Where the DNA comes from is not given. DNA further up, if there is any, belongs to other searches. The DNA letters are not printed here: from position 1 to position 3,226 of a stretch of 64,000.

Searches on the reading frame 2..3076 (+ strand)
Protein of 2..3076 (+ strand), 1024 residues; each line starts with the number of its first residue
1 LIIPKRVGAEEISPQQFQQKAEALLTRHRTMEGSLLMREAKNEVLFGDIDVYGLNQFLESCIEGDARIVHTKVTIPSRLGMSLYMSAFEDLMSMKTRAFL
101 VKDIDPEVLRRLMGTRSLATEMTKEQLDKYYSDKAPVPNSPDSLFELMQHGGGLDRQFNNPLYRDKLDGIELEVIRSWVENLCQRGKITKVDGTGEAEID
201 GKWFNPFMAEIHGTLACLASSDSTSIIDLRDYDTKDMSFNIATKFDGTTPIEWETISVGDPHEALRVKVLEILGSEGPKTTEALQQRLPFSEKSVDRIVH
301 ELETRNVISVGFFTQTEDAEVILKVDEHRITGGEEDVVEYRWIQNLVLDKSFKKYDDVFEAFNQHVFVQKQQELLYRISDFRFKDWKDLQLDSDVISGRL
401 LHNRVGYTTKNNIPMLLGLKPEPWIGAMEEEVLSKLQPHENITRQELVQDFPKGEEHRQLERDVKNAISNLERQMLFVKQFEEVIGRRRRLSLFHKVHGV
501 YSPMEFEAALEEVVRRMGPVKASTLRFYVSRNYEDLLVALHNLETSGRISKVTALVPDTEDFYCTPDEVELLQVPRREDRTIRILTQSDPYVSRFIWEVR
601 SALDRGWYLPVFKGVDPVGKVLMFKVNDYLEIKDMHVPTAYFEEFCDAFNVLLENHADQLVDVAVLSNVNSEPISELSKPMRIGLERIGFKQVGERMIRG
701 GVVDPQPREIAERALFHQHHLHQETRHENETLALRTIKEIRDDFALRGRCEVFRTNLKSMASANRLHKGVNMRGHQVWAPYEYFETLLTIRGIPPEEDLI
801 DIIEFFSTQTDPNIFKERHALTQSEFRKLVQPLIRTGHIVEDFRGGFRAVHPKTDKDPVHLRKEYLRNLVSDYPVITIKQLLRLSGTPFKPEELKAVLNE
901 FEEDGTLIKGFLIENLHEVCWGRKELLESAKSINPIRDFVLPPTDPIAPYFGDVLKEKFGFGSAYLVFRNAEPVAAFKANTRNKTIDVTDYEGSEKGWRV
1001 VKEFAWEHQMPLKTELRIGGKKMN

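Call 56: search_protein_families(library=pfam, proteins=[window:2-3076:+], max_evalue=0.00001)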
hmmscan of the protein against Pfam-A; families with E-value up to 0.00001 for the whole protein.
window:2-3076:+ (1024 aa): 2 families
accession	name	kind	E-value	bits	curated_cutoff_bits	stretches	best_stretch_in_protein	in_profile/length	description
PF08494.16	DEAD_assoc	-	6.1e-09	36.4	23.5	1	2-79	113-190/191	DEAD/H associated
PF06224.18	AlkZ-like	-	1.4e-07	32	25.9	0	423-592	83-252/329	DNA glycosylase AlkZ-like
